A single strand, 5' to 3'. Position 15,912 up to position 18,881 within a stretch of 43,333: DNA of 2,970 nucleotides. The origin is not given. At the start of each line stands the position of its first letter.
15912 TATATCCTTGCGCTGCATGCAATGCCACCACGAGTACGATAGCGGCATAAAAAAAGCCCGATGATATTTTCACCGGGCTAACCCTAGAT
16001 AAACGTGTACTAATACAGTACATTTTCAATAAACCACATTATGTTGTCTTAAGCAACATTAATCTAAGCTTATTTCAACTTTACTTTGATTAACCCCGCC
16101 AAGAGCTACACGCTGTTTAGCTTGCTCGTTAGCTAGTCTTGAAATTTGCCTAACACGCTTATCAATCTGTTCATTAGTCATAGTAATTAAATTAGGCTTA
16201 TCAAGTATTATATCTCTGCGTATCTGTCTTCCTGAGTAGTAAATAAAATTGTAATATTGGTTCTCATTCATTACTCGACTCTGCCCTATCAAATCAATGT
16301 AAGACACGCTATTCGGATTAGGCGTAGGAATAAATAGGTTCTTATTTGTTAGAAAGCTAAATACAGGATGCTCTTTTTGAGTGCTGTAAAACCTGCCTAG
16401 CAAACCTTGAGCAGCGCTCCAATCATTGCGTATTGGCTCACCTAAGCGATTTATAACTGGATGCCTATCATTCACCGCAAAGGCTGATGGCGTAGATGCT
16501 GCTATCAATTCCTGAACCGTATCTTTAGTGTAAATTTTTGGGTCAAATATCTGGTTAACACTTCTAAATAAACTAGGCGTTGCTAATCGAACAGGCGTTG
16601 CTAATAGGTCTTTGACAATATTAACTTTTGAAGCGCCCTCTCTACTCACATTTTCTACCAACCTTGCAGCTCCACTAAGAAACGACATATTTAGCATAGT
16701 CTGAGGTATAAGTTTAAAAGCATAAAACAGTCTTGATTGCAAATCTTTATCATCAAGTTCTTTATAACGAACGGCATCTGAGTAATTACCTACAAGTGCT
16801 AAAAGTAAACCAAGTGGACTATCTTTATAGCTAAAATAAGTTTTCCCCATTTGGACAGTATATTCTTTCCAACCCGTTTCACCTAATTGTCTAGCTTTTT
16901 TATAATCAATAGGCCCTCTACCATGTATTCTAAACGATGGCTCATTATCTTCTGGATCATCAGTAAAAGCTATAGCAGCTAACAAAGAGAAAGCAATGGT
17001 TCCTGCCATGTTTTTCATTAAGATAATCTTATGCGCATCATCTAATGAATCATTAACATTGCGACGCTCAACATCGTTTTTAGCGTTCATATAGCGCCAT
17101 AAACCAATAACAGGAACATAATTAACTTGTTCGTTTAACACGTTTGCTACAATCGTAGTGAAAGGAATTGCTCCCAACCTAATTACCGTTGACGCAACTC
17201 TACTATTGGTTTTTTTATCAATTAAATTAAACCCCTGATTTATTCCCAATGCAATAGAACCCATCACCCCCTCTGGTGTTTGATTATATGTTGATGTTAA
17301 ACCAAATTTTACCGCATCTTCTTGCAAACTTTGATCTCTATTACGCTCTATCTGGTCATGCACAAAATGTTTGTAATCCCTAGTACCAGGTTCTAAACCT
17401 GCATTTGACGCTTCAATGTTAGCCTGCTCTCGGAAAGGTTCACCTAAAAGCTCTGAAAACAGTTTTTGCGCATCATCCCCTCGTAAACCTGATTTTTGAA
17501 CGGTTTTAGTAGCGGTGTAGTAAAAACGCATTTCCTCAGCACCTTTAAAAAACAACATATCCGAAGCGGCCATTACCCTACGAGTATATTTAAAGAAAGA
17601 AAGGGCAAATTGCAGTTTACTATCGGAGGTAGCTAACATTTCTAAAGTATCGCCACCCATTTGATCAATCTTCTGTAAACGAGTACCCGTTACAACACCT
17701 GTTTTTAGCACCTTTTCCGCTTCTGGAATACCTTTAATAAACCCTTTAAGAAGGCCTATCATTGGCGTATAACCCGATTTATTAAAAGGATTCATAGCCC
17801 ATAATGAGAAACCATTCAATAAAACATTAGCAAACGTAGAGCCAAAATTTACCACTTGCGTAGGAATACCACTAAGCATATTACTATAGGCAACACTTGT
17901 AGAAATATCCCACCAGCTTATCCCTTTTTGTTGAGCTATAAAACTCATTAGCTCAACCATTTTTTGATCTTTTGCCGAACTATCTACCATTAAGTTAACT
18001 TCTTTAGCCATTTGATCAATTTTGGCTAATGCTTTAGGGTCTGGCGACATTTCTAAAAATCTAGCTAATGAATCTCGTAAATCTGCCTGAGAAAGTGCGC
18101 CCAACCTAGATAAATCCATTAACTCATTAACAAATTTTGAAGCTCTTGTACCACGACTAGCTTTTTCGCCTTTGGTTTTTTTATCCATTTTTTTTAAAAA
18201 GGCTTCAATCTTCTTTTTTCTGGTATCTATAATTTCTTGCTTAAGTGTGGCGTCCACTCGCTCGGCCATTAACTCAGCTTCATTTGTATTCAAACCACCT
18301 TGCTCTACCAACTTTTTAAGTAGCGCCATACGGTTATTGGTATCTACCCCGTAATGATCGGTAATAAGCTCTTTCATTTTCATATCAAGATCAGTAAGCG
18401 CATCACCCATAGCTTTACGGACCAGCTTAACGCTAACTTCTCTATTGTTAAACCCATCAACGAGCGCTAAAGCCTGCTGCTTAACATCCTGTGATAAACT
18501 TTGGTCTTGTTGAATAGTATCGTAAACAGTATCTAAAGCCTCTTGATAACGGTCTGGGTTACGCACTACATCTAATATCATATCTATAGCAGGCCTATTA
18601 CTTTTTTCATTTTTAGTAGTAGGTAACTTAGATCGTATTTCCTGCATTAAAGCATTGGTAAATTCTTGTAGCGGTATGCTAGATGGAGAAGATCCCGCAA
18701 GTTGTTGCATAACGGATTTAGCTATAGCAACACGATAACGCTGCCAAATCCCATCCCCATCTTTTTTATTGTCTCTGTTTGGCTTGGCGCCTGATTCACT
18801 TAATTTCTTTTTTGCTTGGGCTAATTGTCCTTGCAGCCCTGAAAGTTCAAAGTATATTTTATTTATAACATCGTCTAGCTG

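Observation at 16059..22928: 2289-aa ParB-domain giant protein at the end of the virion operon: a likely injected polyvalent protein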

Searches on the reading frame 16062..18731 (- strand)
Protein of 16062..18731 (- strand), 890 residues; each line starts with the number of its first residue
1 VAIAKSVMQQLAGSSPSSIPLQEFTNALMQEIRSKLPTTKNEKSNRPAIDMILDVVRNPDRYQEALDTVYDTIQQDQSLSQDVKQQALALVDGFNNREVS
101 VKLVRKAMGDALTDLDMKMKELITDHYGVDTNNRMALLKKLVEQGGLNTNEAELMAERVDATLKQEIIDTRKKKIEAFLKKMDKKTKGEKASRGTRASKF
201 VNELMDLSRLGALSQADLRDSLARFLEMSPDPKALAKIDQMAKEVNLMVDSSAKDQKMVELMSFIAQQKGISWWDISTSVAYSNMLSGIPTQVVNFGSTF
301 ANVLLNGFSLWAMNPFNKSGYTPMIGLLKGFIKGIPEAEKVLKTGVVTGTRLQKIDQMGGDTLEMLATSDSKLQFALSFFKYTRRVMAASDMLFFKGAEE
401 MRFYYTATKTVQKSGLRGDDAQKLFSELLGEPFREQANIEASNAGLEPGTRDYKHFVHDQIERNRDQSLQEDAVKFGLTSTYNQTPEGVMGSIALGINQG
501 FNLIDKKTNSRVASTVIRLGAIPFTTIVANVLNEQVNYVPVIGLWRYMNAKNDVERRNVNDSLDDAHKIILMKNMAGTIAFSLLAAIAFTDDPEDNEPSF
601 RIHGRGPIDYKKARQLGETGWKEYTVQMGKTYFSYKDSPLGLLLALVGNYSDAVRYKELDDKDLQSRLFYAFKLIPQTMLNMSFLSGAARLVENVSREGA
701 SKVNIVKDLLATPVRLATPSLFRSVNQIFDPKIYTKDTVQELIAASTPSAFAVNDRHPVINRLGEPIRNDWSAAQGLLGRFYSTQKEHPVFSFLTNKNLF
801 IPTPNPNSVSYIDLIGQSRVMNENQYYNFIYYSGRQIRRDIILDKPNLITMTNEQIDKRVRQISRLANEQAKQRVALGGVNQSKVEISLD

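Call 21: search_solved_structures(query=window:16062-18731:-, max_evalue=1, show_alignments=2)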
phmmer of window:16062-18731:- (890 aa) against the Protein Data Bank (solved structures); distinct sequences matched with E-value up to 1: 2.
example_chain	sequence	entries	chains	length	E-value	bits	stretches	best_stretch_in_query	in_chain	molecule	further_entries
3cvf_A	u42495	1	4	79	0.15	13.6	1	154-230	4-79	Homer protein homolog 3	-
6vag_A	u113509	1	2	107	0.5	11.9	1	48-101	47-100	Phosphoprotein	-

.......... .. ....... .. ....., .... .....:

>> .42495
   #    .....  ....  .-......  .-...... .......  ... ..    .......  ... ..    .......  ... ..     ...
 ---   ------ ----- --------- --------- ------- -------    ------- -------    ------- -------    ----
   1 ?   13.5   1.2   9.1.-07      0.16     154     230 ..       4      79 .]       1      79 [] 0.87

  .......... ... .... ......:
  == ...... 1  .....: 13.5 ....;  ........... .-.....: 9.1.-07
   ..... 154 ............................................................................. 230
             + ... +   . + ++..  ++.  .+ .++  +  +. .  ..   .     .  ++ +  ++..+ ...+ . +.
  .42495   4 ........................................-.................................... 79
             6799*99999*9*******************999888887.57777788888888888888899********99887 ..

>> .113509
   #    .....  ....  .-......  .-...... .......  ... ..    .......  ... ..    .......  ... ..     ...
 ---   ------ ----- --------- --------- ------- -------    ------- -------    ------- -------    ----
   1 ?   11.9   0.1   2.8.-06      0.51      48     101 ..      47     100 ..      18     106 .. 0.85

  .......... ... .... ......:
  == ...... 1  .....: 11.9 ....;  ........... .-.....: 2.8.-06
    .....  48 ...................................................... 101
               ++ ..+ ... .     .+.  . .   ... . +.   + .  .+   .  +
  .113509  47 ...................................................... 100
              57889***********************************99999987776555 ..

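Call 29: search_protein_representatives(protein=window:16062-18731:-)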
Query: 890 residues. Proteins with E-value up to 0.001 (for the whole library): 1915; up to 1e-10: 1305; up to 1e-30: 739. The best 150 are listed.
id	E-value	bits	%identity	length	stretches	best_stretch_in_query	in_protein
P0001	0.0e+00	1953.9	99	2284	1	1-890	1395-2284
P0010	1.3e-166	572.9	47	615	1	279-885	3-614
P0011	6.1e-120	418.5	36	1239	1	166-874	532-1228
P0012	1.4e-108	380.9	36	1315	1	188-876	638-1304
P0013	2.2e-96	340.6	32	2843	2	370-871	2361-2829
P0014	2.6e-96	340.3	33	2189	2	119-875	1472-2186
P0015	5.0e-93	329.4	30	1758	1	13-871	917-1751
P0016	9.6e-92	325.2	36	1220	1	231-878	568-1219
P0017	1.7e-91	324.4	31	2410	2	4-871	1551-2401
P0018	6.0e-91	322.6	30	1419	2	9-874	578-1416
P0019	1.9e-88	314.3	29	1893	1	14-874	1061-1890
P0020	6.4e-88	312.6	33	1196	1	214-878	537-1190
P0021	2.2e-87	310.8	35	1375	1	229-873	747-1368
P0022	5.6e-86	306.1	31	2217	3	11-874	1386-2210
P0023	4.7e-85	303.1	36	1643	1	223-873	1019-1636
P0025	1.2e-83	298.5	30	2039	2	164-876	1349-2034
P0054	1.2e-73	265.3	30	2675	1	16-852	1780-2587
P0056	3.7e-73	263.7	30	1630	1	79-870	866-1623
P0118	6.8e-65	236.4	31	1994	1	128-876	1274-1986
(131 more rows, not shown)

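Call 36: search_protein_families(library=pfam, alignment_id=A3, max_evalue=0.001)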
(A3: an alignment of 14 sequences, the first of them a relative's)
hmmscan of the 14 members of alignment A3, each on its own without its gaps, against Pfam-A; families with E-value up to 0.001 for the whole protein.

A. member 1, P0089 (4908 aa): 5 families
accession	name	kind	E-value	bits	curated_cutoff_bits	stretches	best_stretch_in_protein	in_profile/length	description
PF04851.21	ResIII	-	1e-07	32.4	22.5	1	2720-2916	2-138/164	Type III restriction enzyme, res subunit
PF07669.17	Eco57I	-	1.3e-07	32.3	25.3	1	2050-2129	64-156/171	Eco57I restriction-modification methylase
PF00271.37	Helicase_C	-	6.9e-05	23.5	23.5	1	3356-3432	38-110/110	Helicase conserved C-terminal domain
PF02384.22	N6_Mtase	-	0.00044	20.1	20.4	0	2021-2162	77-234/311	N-6 DNA Methylase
PF00176.29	SNF2-rel_dom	-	0.00091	18.8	24.9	0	2745-2917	26-139/290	SNF2-related domain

B. families by the number of members that match (of 14 scanned): 17 families
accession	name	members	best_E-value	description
PF04851.21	ResIII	6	7.3e-08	Type III restriction enzyme, res subunit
PF13871.12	Helicase_C_4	4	5.6e-24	C-terminal domain on Strawberry notch homologue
PF13872.12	AAA_34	4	3.4e-21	P-loop containing NTP hydrolase pore-1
PF18760.7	ART-PolyVal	3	3.3e-13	ADP-Ribosyltransferase in polyvalent proteins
PF00271.37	Helicase_C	3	1.5e-06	Helicase conserved C-terminal domain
PF18763.7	ddrB-ParB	2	1.8e-31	ddrB-like ParB superfamily domain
PF13563.12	2_5_RNA_ligase2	2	1.6e-10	2'-5' RNA ligase superfamily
PF07669.17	Eco57I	2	1.3e-07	Eco57I restriction-modification methylase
PF23474.1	Acb1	2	3.5e-06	Anti-CBASS protein Acb1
PF00176.29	SNF2-rel_dom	2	0.00012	SNF2-related domain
PF04002.20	RadC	1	2.8e-24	RadC-like JAB domain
PF18762.7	Kinase-PolyVal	1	3.1e-21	Serine/Threonine/Tyrosine Kinase found in polyvalent proteins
PF18819.6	MuF_C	1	3.9e-18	Phage MuF-C-terminal domain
PF18838.6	LPD23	1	2.7e-12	Large polyvalent protein associated domain 23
PF05175.20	MTS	1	8.3e-06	Methyltransferase small domain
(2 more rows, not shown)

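Call 42: predict_structure(alignment_id=A1)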
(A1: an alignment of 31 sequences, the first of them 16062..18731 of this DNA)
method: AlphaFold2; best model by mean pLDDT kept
length: 890 residues; sequences in the alignment: 31
mean_pLDDT: 74.1   pTM: 0.69
mean pLDDT of the five models: 74.1, 71.8, 68.6, 68.2, 67.4
residues with pLDDT >= 90: 178; 70-90: 403; 50-70: 183; < 50: 126
segments of 3 or more residues with pLDDT < 50: 1-8, 10-19, 21-23, 35-44, 127-129, 190-195, 355-359, 685-755, 884-890
pLDDT, mean of each block of 10 residues (from residue 1): 44 45 51 47 55 69 69 68 68 57 68 66 54 63 70 69 69 74 61 57 80 75 81 89 87 86 87 78 66 80 90 81 92 91 86 53 83 86 87 94 93 92 93 94 90 89 91 92 82 77 69 59 70 85 86 71 78 88 83 75 86 86 89 81 85 84 75 71 50 40 39 35 37 42 34 50 75 63 86 90 83 86 86 95 95 94 95 81 46
secondary structure, 60 per line:
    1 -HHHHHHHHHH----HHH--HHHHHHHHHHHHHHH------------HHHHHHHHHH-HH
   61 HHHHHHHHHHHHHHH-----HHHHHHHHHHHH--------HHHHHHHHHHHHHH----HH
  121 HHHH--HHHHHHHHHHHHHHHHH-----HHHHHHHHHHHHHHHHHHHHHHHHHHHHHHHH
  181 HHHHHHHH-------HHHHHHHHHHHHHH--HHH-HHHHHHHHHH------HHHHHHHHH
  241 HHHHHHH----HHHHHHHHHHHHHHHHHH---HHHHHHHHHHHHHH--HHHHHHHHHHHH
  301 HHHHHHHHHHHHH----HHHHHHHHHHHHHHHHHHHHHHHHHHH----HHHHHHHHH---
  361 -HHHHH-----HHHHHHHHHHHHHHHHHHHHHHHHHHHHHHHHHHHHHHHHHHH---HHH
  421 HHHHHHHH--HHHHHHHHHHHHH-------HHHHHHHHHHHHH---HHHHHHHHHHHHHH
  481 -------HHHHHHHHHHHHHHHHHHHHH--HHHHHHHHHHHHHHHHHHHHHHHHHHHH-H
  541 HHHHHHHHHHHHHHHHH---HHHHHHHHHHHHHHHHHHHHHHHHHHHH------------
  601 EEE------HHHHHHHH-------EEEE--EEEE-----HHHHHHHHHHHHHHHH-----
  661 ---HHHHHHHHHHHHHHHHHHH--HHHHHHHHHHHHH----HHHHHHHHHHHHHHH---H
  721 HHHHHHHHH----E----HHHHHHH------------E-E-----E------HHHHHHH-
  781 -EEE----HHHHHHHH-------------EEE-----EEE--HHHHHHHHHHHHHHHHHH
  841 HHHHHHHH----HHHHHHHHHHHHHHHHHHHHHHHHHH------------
elements in order (helices of 4 or more, strands of 3 or more residues): H2-11 H21-35 H48-57 H59-75 H81-92 H101-114 H119-124 H127-143 H149-188 H196-209 H216-225 H232-247 H252-269 H273-286 H289-313 H318-344 H349-357 H362-366 H372-414 H418-428 H431-443 H451-463 H467-480 H488-508 H511-538 H540-557 H561-588 E601-603 H610-617 E625-628 E631-634 H640-655 H664-682 H685-697 H702-716 H720-729 H739-745 H773-779 E782-784 H789-796 E810-812 E818-820 H823-848 H853-878

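Call 45: fold_search(model_id=the predicted structure, library=pdb)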
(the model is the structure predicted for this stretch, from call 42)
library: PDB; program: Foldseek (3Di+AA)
matches with E <= 10: 242; with E <= 0.001: 0
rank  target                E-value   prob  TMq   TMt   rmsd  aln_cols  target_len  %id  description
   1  6sb0_A                9.0e-02  0.13  0.10  0.06  43.2      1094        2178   12  cryo-EM structure of mTORC1 bound to PRAS40-fused active RagA/C GTPases (released 2019-10-16)
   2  9kdm_A                1.7e-01  0.15  0.09  0.12  22.2       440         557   13  Cryo-EM structure of LIPID-mediated human norepinephrine transporter NET in the presence of Levomilnacipran in an inwa (released 2025-11-19)
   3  7pe8_A                2.5e-01  0.08  0.09  0.06  44.2      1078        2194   12  cryo-EM structure of DEPTOR bound to human mTOR complex 2, focussed on one protomer (released 2021-09-08)
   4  9lm7_A                2.7e-01  0.21  0.08  0.15  23.0       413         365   13  Crystal structrue of bvFP-Pr1-88.4 (released 2026-01-28)
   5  5m8j                  3.0e-01  0.09  0.09  0.13  22.7       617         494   10  Crystal structure of Eremococcus coleocola manganese transporter mutant H236A (released 2017-01-11)
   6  5m8k                  3.8e-01  0.08  0.09  0.13  22.7       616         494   10  Crystal structure of Eremococcus coleocola manganese transporter mutant E129Q (released 2017-01-11)
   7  5m8a                  4.1e-01  0.08  0.09  0.13  22.8       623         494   10  Crystal structure of Eremococcus coleocola manganese transporter mutant E129A (released 2017-01-11)
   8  5m87                  5.0e-01  0.08  0.08  0.13  23.0       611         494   10  Crystal structure of Eremococcus coleocola manganese transporter (released 2017-01-11)
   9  3icq_U                5.5e-01  0.06  0.09  0.09  36.5      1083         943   10  Karyopherin nuclear state (released 2009-08-25)
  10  6bfi_B                5.7e-01  0.06  0.09  0.09  39.2       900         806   11  Vinculin homolog in a sponge (phylum Porifera) reveals vertebrate-like cell adhesions involved in early multicellular  (released 2018-06-13)
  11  4xph_A                5.7e-01  0.06  0.08  0.12  26.0       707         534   11  X-ray structure of Drosophila dopamine transporter with subsiteB mutations (D121G/S426M) bound to 3,4dichlorophenethyl (released 2015-05-06)
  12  9b1l                  6.7e-01  0.09  0.08  0.11  22.7       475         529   12  Urate bound human URAT1 in the outward-facing state. (released 2024-09-18)
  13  9kxv_A                8.5e-01  0.04  0.06  0.08  24.2       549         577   10  Structure of human B0AT1-ACE2 complex with compound3 (released 2025-12-10)
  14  3wbn_A                8.8e-01  0.15  0.13  0.20  19.5       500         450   12  Crystal structure of MATE in complex with MaL6 (released 2013-06-12)
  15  7wmv_A                8.8e-01  0.03  0.06  0.08  28.6       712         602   10  Structure of human SGLT1-MAP17 complex bound with LX2761 (released 2022-11-16)
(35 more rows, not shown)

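Call 47: fold_search(model_id=the predicted structure, library=viral)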
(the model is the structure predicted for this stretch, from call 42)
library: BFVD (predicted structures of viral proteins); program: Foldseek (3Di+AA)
matches with E <= 10: 297; with E <= 0.001: 40
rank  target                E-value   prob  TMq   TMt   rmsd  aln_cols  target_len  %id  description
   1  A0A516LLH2            4.6e-15  1.00  0.48  0.32  22.1      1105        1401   13  (no name in the UniProt tables at hand)
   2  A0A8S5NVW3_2          5.2e-15  1.00  0.54  0.43  17.9       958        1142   16  Phage MuF C-terminal domain-containing protein [Myoviridae sp. cthRr4]
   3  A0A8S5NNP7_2          9.5e-15  1.00  0.53  0.42  19.3      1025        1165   14  EF-hand domain-containing protein [Myoviridae sp. ctagO6]
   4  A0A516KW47            1.1e-14  1.00  0.53  0.42  25.4      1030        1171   15  (no name in the UniProt tables at hand)
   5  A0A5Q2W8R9            1.7e-14  1.00  0.56  0.49  22.2      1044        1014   13  (no name in the UniProt tables at hand)
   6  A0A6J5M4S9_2          3.9e-14  1.00  0.48  0.43  21.4      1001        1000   12  ART-PolyVal-like domain-containing protein [uncultured Caudovirales phage]
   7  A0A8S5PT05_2          7.9e-14  1.00  0.53  0.51  13.2       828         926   16  Uncharacterized protein [Myoviridae sp. ctzS633]
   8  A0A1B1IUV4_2          1.6e-13  1.00  0.51  0.35  23.2      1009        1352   15  (no name in the UniProt tables at hand)
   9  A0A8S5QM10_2          2.4e-13  1.00  0.45  0.41  17.9      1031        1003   13  Uncharacterized protein [Ackermannviridae sp. ctQad106]
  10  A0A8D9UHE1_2          3.6e-13  1.00  0.50  0.39  17.4       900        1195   16  PolyVal ADP-ribosyltransferase [Myoviridae sp. ctjz83]
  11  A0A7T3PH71            5.9e-13  1.00  0.44  0.40  24.2      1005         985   13  (no name in the UniProt tables at hand)
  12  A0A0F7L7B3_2          1.0e-12  1.00  0.50  0.55   9.8       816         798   15  Uncharacterized protein [uncultured marine virus]
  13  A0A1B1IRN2            1.0e-12  1.00  0.35  0.34  28.8       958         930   13  (no name in the UniProt tables at hand)
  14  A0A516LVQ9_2          1.3e-12  1.00  0.49  0.44  19.0      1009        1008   13  (no name in the UniProt tables at hand)
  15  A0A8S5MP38            5.3e-12  1.00  0.49  0.35  17.4       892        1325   14  EF-hand domain-containing protein [Podoviridae sp. ctoqT5]
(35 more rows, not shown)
